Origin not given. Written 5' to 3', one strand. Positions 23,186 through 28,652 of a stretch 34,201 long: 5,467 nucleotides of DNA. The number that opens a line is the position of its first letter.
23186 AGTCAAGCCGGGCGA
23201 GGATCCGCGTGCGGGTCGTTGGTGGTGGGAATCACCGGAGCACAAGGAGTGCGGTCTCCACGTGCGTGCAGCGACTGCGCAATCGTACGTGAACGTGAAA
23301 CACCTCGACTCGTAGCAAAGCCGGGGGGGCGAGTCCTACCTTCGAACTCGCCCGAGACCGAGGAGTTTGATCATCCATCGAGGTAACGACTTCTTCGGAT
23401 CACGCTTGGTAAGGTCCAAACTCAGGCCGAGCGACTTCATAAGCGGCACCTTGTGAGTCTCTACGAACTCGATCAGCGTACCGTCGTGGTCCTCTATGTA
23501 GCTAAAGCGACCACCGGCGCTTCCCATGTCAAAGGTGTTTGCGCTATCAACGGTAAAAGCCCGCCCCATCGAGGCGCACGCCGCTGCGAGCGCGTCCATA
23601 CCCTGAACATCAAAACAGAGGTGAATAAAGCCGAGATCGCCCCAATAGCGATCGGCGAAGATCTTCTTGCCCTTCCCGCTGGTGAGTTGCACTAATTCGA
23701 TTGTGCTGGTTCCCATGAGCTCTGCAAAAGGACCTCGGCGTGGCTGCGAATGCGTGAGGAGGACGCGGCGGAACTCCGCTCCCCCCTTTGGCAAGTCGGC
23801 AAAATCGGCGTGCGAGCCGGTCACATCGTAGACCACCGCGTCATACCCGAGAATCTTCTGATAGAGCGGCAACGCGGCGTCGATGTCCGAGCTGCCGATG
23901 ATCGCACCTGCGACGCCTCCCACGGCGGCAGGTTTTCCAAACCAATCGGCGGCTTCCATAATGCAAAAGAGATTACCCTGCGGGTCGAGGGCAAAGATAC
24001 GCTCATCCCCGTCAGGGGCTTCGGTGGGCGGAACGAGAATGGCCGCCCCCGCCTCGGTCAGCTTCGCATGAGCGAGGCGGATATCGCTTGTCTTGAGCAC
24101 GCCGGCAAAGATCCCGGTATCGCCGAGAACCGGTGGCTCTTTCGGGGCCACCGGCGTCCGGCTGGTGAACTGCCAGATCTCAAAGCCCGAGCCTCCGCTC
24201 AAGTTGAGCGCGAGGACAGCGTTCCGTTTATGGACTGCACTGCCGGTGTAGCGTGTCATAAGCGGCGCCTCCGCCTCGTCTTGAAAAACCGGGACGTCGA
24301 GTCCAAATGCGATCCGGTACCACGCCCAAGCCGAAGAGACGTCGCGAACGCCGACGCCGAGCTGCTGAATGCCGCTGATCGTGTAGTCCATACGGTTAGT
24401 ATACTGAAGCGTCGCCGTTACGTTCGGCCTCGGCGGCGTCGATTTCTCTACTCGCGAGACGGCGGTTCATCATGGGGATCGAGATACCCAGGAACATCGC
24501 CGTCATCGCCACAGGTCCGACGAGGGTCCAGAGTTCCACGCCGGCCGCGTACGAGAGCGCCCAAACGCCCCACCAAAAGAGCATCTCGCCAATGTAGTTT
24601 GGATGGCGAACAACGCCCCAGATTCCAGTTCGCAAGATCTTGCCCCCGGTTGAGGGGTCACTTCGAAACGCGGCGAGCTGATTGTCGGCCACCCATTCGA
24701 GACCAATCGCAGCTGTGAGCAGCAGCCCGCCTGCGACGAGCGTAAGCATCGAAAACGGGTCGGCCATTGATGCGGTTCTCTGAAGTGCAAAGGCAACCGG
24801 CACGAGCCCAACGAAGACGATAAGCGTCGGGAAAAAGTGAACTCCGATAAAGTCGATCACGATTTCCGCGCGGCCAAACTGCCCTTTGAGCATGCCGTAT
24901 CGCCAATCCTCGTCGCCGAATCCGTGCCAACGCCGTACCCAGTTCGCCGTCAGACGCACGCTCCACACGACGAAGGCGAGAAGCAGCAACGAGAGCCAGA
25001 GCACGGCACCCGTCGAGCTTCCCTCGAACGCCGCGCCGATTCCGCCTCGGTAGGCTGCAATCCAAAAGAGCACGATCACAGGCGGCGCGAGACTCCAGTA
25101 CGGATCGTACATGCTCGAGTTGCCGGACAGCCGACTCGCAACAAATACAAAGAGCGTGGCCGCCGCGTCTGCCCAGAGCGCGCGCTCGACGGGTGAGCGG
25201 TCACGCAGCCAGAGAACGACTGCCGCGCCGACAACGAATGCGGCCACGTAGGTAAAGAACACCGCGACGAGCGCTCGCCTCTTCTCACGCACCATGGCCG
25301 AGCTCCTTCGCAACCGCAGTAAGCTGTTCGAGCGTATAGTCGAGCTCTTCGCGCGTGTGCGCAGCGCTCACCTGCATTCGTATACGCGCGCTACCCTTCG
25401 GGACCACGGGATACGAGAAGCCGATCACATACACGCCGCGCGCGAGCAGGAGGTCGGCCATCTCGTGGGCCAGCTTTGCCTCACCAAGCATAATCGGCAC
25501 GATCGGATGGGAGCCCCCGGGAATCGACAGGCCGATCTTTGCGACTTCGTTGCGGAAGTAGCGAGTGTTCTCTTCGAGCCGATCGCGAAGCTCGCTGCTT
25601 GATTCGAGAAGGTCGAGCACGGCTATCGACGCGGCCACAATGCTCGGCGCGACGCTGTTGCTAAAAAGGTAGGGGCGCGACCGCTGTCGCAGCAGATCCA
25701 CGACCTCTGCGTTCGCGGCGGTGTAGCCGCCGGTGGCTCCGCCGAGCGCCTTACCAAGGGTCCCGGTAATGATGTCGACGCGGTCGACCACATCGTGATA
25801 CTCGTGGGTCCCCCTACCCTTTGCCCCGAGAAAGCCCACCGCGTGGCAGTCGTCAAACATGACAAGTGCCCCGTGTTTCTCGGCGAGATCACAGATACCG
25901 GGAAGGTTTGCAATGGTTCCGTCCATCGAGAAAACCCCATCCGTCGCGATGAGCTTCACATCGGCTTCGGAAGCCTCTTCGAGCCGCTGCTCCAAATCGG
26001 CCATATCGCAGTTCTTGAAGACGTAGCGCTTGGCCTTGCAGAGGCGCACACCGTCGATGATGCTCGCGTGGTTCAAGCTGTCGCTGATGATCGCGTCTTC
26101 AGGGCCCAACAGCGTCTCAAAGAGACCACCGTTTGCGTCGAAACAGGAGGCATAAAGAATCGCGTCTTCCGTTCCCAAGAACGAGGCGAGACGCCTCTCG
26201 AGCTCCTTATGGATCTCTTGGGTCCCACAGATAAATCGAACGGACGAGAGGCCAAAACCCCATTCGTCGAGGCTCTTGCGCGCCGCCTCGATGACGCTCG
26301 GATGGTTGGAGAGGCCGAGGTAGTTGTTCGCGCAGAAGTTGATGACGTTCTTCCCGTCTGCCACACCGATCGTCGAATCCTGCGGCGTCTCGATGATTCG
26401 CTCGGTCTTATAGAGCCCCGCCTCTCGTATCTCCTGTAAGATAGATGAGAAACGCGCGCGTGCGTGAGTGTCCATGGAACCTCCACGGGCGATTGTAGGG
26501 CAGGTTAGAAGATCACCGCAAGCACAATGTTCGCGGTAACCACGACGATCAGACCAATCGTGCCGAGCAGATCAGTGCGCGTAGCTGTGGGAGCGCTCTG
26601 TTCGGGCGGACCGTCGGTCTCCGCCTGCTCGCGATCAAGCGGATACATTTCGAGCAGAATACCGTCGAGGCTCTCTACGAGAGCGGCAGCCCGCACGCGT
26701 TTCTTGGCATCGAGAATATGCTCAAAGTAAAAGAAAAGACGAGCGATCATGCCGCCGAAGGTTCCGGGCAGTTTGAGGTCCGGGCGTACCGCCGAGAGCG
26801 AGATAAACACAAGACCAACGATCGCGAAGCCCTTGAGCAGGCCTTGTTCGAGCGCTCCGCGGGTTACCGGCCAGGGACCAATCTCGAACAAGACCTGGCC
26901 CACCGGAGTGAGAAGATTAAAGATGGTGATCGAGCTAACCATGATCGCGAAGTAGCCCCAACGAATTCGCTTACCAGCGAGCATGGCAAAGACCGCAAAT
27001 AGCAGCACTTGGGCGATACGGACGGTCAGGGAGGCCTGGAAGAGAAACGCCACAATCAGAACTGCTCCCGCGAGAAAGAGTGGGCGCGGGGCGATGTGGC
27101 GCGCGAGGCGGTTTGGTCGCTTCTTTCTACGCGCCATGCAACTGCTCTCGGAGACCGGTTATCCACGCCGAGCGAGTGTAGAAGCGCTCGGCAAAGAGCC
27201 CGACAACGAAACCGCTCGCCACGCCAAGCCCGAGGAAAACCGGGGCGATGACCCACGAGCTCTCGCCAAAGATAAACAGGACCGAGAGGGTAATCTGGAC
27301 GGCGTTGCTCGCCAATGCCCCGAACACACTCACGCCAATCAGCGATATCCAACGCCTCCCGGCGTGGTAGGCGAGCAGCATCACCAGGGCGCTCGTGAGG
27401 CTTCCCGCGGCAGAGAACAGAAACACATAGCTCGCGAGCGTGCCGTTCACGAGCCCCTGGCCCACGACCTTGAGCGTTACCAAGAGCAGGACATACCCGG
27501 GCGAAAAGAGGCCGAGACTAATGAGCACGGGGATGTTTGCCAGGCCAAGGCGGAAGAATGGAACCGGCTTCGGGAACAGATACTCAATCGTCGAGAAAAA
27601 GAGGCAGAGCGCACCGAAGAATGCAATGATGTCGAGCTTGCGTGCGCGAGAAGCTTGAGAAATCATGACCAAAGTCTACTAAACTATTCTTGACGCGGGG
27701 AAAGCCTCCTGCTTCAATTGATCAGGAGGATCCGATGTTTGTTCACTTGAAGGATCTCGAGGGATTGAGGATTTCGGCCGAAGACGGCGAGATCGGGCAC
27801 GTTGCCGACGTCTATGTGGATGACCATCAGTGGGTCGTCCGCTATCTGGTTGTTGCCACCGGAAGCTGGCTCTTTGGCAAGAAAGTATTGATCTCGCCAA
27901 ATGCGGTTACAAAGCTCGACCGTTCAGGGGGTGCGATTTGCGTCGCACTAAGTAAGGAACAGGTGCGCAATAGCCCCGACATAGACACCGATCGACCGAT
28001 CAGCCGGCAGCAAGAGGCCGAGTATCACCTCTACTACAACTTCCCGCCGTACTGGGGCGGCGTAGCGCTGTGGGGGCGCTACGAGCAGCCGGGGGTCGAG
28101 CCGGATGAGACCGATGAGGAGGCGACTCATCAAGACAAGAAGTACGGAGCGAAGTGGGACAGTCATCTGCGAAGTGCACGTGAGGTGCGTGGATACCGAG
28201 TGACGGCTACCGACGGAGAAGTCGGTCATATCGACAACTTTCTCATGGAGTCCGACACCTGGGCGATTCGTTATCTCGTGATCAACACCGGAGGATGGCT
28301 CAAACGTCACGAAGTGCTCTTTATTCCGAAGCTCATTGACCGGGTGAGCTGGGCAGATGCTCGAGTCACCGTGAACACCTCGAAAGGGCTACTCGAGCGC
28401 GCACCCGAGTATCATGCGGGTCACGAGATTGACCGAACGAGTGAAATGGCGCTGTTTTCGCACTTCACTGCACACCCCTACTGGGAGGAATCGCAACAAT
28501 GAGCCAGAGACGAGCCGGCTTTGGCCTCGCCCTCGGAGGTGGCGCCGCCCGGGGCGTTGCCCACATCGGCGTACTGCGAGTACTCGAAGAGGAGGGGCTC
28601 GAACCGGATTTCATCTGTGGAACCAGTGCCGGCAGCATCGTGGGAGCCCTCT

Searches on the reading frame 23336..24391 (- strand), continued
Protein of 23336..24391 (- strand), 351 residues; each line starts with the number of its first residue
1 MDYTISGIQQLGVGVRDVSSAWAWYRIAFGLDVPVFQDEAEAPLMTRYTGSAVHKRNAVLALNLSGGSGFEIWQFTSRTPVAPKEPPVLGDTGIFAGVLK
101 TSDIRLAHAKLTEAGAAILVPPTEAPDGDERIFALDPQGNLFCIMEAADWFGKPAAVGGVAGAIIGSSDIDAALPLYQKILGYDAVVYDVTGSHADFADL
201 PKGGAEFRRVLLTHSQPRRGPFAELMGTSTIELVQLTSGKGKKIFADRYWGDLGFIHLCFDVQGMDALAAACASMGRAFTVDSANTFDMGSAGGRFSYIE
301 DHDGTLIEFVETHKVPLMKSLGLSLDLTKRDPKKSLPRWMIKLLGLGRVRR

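Call 52: find_encoding_contigs(protein=P0202, flank=8000, max_places=1)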
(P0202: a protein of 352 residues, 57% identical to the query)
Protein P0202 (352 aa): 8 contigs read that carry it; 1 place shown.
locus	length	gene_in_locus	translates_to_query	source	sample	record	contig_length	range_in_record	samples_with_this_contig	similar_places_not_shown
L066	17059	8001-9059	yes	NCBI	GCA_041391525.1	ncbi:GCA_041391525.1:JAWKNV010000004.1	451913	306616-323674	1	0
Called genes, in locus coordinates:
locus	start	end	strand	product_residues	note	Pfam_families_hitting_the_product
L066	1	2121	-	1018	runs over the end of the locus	PF03495:Binary_toxB, PF17475:Binary_toxB_2 (weak), PF15902:Sortilin-Vps10 (faint), PF14870:PSII_BNR (weak), PF18962:Por_Secre_tail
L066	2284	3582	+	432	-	PF03845:Spore_permease (weak), PF13520:AA_permease_2, PF00324:AA_permease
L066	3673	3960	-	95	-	PF11730:DUF3297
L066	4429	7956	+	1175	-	PF00501:AMP-binding, PF23024:AMP-dom_DIP2-like, PF00550:PP-binding (weak), PF00155:Aminotran_1_2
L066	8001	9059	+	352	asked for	PF00903:Glyoxalase, PF13669:Glyoxalase_4 (faint), PF00903:Glyoxalase (weak)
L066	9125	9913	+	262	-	PF00106:adh_short, PF01370:Epimerase (weak), PF08659:KR, PF13561:adh_short_C2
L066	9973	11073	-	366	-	PF15902:Sortilin-Vps10 (weak)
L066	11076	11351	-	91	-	PF02597:ThiS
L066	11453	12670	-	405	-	-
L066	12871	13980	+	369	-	PF13606:Ank_3 (faint), PF24521:Ank_KRIT1 (weak), PF12796:Ank_2, PF13637:Ank_4, PF00023:Ank (weak), PF13857:Ank_5 (weak)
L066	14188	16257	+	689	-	-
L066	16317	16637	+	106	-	PF04237:YjbR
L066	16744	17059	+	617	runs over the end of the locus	PF13520:AA_permease_2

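Call 53: find_encoding_contigs(protein=P0207, flank=8000, max_places=1)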
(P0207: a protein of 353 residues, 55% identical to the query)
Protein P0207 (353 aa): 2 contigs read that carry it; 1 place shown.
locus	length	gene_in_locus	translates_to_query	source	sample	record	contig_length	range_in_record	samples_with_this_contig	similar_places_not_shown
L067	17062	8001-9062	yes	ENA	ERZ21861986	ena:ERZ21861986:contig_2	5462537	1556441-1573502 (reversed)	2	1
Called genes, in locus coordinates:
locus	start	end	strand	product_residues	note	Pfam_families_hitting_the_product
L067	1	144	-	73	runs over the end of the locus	-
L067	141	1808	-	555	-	PF20154:LNT_N, PF00795:CN_hydrolase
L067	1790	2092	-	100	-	PF18291:HU-HIG, PF00216:Bac_DNA_binding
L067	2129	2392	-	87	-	PF01649:Ribosomal_S20p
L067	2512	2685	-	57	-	-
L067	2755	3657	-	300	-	PF04468:PSP1, PF28472:PSP1_3rd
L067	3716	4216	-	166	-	PF03885:DUF327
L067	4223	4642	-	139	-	PF04519:Bactofilin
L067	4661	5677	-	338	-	PF01551:Peptidase_M23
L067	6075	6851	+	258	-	PF01026:TatD_DNase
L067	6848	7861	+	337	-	PF01207:Dus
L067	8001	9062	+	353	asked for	PF13669:Glyoxalase_4 (faint), PF00903:Glyoxalase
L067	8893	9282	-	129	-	-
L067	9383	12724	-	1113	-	PF00676:E1_dh, PF02779:Transket_pyr, PF02780:Transketolase_C, PF00364:Biotin_lipoyl, PF25917:BSH_RND (weak), PF08545:ACP_syn_III, PF08541:ACP_syn_III_C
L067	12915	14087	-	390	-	-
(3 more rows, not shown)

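Call 69: find_related_loci(query=A1, collection=metagenome_contigs, flank=8000)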
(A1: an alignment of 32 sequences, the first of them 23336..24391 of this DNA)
Query A1 (351 aa) in metagenome_contigs; peptide patterns used: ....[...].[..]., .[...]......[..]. (x = any residue, [..] = any of these).
600 stretches matched a pattern (row limit reached: there are more); 546 encode a relative of the query (tblastn E <= 1e-3); the best 80 are kept; 80 distinct loci.
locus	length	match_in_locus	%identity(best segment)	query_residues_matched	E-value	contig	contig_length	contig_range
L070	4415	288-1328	59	5-350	5e-137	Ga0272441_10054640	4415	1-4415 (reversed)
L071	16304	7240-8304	56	1-351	9e-131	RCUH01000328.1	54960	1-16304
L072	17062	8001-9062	56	1-350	2e-129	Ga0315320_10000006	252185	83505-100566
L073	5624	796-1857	54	1-350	2e-129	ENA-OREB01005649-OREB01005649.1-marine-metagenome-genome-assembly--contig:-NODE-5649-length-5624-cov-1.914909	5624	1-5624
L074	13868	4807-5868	54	1-350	8e-129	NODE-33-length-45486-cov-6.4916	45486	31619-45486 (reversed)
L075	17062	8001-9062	55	1-350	1e-128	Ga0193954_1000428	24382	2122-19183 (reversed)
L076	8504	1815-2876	54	1-350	4e-127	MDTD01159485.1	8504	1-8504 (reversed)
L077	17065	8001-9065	54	1-351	5e-127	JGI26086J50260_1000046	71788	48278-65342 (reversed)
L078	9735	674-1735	54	1-350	5e-127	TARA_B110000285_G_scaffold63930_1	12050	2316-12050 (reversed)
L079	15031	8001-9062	54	1-350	5e-127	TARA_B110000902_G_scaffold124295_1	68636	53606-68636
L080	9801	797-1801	55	17-350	7e-126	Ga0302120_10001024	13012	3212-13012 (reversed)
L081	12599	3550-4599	55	1-350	1e-125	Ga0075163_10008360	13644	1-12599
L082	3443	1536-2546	54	15-350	2e-129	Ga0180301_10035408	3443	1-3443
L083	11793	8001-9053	55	1-350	1e-125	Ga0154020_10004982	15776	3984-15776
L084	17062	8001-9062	55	1-350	1e-125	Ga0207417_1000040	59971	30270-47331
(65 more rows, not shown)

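Call 78: search_protein_families(library=ncbifam, proteins=[L066:9125-9913:+, L066:4429-7956:+], max_evalue=1e-10)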
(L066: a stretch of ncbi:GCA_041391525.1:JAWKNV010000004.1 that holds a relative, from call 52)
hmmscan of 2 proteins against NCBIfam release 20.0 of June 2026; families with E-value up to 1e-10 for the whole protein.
L066:9125-9913:+ (262 aa): 192 families (the best 25 are shown)
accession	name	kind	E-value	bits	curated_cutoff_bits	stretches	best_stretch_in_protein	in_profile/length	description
NF004825.0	PRK06181.1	equivalog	5.6e-73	245.5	215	1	2-260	3-263/268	SDR family oxidoreductase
NF005878.0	PRK07825.1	subfamily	1.8e-49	168.6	287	1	3-259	7-251/278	short chain dehydrogenase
NF005495.0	PRK07109.1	subfamily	7.5e-49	166.8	264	1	4-259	7-262/334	SDR family oxidoreductase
NF006565.0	PRK09072.1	equivalog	9.9e-46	156.4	238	1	1-259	1-252/265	SDR family oxidoreductase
NF004526.0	PRK05872.1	subfamily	1.4e-43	149.1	276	1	3-258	8-263/297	short-chain dehydrogenase/reductase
NF004514.1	PRK05855.1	equivalog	3.8e-43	147.9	455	1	2-257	310-575/578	SDR family oxidoreductase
NF004824.0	PRK06180.1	subfamily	3.8e-43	147.6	298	1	6-199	5-197/279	oxidoreductase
NF004823.0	PRK06179.1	subfamily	1.2e-42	146.2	310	1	6-259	6-266/271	oxidoreductase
NF005437.0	PRK07024.1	equivalog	1.5e-42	145.9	266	1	6-192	5-193/259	SDR family oxidoreductase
NF005539.0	PRK07201.1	equivalog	2.3e-42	145.6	549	1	4-258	369-616/657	SDR family oxidoreductase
NF005806.0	PRK07666.1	equivalog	9.2e-41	139.7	286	1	3-204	5-208/239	3-ketoacyl-ACP reductase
NF004826.0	PRK06182.1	subfamily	9.2e-39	133.4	305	1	6-193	5-188/274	oxidoreductase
NF005372.1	PRK06914.1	subfamily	2.7e-38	131.8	320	1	8-230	5-244/279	SDR family oxidoreductase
NF006073.0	PRK08219.1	equivalog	4e-38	131.4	218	1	7-227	5-211/227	SDR family oxidoreductase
NF004521.0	PRK05866.1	equivalog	1e-37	129.8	368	1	3-260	38-289/294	SDR family oxidoreductase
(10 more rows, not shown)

L066:4429-7956:+ (1175 aa): 94 families (the best 25 are shown)
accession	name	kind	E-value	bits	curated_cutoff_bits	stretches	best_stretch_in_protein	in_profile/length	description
NF004282.0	PRK05691.1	subfamily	4.2e-182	607.2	4090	1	12-573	9-564/4334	non-ribosomal peptide synthase/polyketide synthase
NF004509.1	PRK05850.1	subfamily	1.1e-145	486.2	775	1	12-565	3-566/578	fatty-acid--AMP ligase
NF038339.3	FAAL_FadD32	equivalog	3e-137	458.4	975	1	11-574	17-615/625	long-chain-fatty-acid--AMP ligase FadD32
NF009124.0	PRK12476.1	subfamily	5.8e-137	457.4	922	1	11-572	33-609/612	fatty acyl-AMP ligase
NF038337.1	FAAL_FadD21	exception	2.3e-127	425.9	1100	1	12-565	4-567/579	fatty-acid--AMP ligase FAAL21/FadD21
NF040633.1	FadD32_Coryne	exception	3.1e-124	415.5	875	1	31-566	50-611/614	FadD32-like long-chain-fatty-acid--AMP ligase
NF006624.1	PRK09192.1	subfamily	4.5e-117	391.8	600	1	44-571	45-564/567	fatty acyl-AMP ligase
NF038338.1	FAAL_FadD28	exception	2.5e-114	382.8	1100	1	18-564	10-567/580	fatty-acid--AMP ligase FAAL28/FadD28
NF005850.0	PRK07768.1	subfamily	1.6e-103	346.8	572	1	39-565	25-541/545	long-chain-fatty-acid--CoA ligase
NF005394.0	PRK06939.1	equivalog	3.6e-96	322.3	460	1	790-1167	22-395/397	glycine C-acetyltransferase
NF047600.1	SerpalmtaseCFB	equivalog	3.7e-95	318.9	640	1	803-1165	37-391/395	serine palmitoyltransferase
TIGR00858.1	bioF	equivalog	1.6e-94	316.7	426.45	1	801-1159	13-364/365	8-amino-7-oxononanoate synthase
TIGR01825.1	gly_Cac_T_rel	subfamily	2e-93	313.2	535.4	1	790-1167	14-383/385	BioF/Kbl family PLP-dependent acyltransferase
NF047599.1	SerpalmtaseBetaP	equivalog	1.5e-89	300.5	500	1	805-1166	39-393/394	serine palmitoyltransferase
TIGR01822.1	2am3keto_CoA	equivalog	2.1e-82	277.1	493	1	794-1167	22-391/393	glycine C-acetyltransferase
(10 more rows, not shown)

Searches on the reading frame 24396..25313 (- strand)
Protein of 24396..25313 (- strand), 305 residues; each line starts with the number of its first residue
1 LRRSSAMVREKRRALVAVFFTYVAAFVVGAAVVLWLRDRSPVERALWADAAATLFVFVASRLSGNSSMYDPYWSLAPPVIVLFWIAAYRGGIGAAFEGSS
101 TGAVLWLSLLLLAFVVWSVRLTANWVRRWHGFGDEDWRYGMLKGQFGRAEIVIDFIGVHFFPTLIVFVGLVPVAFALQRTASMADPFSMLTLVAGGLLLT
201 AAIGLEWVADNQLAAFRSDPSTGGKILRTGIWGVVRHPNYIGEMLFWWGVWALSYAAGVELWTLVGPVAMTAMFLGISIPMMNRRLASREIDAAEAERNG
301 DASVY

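Call 7: search_protein_families(library=pfam, proteins=[window:24396-25313:-], max_evalue=0.001)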
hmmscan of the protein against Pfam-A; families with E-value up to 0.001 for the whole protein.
window:24396-25313:- (305 aa): 3 families
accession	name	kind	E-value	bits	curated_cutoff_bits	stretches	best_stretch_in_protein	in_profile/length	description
PF06966.17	DUF1295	-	6.2e-41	140.9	20.4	1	57-287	2-219/235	Protein of unknown function (DUF1295)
PF02544.21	Steroid_dh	-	3.9e-05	24.1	22.6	1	168-253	18-102/150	3-oxo-5-alpha-steroid 4-dehydrogenase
PF04191.18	PEMT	-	0.00074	20.4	25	1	223-284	39-100/105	Phospholipid methyltransferase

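Call 17: search_protein_families(library=ncbifam, proteins=[window:24396-25313:-], max_evalue=0.001)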
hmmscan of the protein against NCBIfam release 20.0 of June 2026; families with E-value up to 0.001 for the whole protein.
window:24396-25313:- (305 aa): 0 families

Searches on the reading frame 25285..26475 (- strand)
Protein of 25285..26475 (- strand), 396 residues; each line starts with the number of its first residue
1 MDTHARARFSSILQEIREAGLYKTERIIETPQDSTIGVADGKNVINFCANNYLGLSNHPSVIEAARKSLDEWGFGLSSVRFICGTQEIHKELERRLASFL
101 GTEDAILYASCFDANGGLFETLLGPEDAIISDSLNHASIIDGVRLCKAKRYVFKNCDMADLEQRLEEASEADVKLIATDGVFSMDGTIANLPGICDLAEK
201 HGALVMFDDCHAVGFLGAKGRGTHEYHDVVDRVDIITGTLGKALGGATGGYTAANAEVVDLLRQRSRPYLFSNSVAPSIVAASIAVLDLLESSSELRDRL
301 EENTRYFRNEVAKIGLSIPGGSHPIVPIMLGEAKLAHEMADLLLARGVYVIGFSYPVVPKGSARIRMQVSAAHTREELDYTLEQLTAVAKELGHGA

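Call 7: search_protein_families(library=pfam, proteins=[window:25285-26475:-], max_evalue=0.001)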
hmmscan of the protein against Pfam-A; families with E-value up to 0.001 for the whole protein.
window:25285-26475:- (396 aa): 4 families
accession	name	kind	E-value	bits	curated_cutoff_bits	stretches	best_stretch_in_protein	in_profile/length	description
PF00155.27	Aminotran_1_2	-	2.5e-74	251.1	19.7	1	42-385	1-361/361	Aminotransferase class I and II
PF01041.23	DegT_DnrJ_EryC1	-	3.7e-06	26.8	19.8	1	89-214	26-151/360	DegT/DnrJ/EryC1/StrS aminotransferase family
PF01212.27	Beta_elim_lyase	-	5.1e-05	23.2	27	1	89-316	34-270/288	Beta-eliminating lyase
PF00266.25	Aminotran_5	-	0.00016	21.2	21.5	1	86-214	42-181/371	Aminotransferase class-V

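Call 17: search_protein_families(library=ncbifam, proteins=[window:25285-26475:-], max_evalue=0.001)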
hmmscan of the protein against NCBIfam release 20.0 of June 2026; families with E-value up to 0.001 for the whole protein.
window:25285-26475:- (396 aa): 23 families
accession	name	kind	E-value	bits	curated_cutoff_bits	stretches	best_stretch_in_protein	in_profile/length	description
TIGR01822.1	2am3keto_CoA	equivalog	6.7e-196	650.8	493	1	10-393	6-391/393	glycine C-acetyltransferase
NF005394.0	PRK06939.1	equivalog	4.5e-194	644.7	460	1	4-393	4-395/397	glycine C-acetyltransferase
TIGR01825.1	gly_Cac_T_rel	subfamily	1.2e-132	442.3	535.4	1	13-393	5-383/385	BioF/Kbl family PLP-dependent acyltransferase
TIGR00858.1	bioF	equivalog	2.2e-111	372.1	426.45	1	27-385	7-364/365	8-amino-7-oxononanoate synthase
NF047600.1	SerpalmtaseCFB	equivalog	4.1e-107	358.3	640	1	11-393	13-393/395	serine palmitoyltransferase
TIGR01821.1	5aminolev_synth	equivalog_domain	5.1e-96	322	338.55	1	14-393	12-398/402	5-aminolevulinate synthase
NF047599.1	SerpalmtaseBetaP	equivalog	1e-92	310.9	500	1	13-392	14-393/394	serine palmitoyltransferase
NF047603.1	SerpalmtaseAlphaP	equivalog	2.8e-72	243.6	670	1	27-391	30-395/399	serine palmitoyltransferase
NF005526.0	PRK07179.1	equivalog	1.5e-60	204.9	428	1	37-391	49-398/407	alpha-hydroxyketone-type quorum-sensing autoinducer synthase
NF005697.0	PRK07505.1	subfamily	8.2e-50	169.6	342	1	30-391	36-401/405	hypothetical protein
NF004608.1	PRK05937.1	equivalog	2.4e-29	102.3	399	1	43-388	3-345/366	8-amino-7-oxononanoate synthase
NF000586.1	PRK00011.1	subfamily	3.1e-10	39.4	335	1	110-321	86-300/404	serine hydroxymethyltransferase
NF010094.0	PRK13580.1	equivalog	3.6e-05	22.6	735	1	189-319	237-365/496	glycine hydroxymethyltransferase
TIGR03588.1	PseC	equivalog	0.00015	20.8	423.5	1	154-215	104-162/380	UDP-4-amino-4,6-dideoxy-N-acetyl-beta-L-altrosamine transaminase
NF041364.1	GntC_guanitoxin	equivalog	0.00025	20.1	415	1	190-384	155-352/356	guanitoxin biosynthesis PLP-dependent (S)-gamma-hydroxy-L-arginine cyclodehydratase GntC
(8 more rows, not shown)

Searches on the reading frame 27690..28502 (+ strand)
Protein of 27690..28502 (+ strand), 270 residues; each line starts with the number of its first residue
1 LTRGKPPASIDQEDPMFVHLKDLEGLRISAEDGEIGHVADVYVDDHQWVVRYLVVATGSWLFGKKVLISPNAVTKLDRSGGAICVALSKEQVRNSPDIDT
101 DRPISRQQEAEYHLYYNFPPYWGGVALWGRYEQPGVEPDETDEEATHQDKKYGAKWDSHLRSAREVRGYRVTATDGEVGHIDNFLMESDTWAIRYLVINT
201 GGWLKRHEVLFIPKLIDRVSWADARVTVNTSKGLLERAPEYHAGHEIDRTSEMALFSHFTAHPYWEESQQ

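Call 8: search_protein_families(library=pfam, proteins=[window:27690-28502:+], max_evalue=0.001)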
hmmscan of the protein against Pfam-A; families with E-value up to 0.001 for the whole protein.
window:27690-28502:+ (270 aa): 1 family
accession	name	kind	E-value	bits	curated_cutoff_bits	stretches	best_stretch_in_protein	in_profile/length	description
PF05239.21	PRC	-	7e-16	58.4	21.2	2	19-90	5-76/78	PRC-barrel domain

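Call 74: search_protein_families(library=ncbifam, proteins=[window:27690-28502:+], max_evalue=0.001)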
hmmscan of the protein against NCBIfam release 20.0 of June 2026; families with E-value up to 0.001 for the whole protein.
window:27690-28502:+ (270 aa): 1 family
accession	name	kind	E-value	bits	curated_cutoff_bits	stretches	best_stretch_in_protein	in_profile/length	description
TIGR01150.2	puhA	equivalog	1.2e-13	51.2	200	1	21-116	149-246/262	photosynthetic reaction center subunit H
